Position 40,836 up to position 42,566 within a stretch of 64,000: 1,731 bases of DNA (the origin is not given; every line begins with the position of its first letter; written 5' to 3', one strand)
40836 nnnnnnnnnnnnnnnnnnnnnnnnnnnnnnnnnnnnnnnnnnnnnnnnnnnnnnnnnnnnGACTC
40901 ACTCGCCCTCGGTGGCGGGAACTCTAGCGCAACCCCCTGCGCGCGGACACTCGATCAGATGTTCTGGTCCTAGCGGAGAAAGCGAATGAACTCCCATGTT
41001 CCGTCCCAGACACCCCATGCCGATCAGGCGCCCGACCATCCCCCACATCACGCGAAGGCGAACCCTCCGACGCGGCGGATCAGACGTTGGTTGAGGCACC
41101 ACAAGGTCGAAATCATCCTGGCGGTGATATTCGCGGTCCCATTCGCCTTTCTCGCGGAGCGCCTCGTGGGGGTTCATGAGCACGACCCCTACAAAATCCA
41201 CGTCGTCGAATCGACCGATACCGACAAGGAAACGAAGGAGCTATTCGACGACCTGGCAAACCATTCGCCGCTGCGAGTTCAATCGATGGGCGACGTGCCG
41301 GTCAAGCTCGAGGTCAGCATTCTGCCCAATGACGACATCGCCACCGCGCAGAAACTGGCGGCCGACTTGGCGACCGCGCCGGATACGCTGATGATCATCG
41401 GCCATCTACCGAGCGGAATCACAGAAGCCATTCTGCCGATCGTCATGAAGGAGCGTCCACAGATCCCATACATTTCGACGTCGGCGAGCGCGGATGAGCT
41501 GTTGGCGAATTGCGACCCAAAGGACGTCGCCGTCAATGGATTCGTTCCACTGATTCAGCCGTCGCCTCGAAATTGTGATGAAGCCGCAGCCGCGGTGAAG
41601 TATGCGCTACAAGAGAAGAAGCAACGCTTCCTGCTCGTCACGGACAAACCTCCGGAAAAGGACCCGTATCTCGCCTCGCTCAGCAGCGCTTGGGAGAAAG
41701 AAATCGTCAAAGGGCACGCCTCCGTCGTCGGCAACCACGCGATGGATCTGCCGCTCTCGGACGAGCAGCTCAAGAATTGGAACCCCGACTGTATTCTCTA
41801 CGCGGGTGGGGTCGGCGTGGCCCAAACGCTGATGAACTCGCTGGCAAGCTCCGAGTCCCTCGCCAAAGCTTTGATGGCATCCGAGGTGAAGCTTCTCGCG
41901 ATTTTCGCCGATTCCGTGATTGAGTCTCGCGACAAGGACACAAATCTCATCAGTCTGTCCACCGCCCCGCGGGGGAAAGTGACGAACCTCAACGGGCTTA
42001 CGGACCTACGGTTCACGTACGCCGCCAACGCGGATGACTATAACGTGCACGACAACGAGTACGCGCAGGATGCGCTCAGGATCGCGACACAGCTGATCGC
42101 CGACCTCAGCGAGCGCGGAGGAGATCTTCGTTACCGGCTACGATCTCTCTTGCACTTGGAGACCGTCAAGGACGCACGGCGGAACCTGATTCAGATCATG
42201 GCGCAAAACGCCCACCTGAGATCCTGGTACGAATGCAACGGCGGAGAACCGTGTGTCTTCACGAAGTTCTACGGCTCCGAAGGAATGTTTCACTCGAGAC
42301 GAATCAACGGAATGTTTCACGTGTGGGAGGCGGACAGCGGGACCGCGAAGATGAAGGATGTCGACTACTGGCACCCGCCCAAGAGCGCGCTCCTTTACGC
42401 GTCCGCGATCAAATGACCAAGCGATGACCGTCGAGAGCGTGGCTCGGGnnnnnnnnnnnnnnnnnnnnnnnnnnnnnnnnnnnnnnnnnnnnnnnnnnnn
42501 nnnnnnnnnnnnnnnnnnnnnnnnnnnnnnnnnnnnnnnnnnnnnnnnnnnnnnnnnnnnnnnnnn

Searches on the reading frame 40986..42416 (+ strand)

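Call 38: search_protein_families(library=pfam, proteins=[window:40986-42416:+], max_evalue=0.01)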
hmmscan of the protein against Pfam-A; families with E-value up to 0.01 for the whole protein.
window:40986-42416:+ (476 aa): 1 family
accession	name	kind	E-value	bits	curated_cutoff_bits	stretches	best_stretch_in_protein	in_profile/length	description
PF13458.12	Peripla_BP_6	-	0.00026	21.2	31.7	1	118-284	54-208/343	Periplasmic binding protein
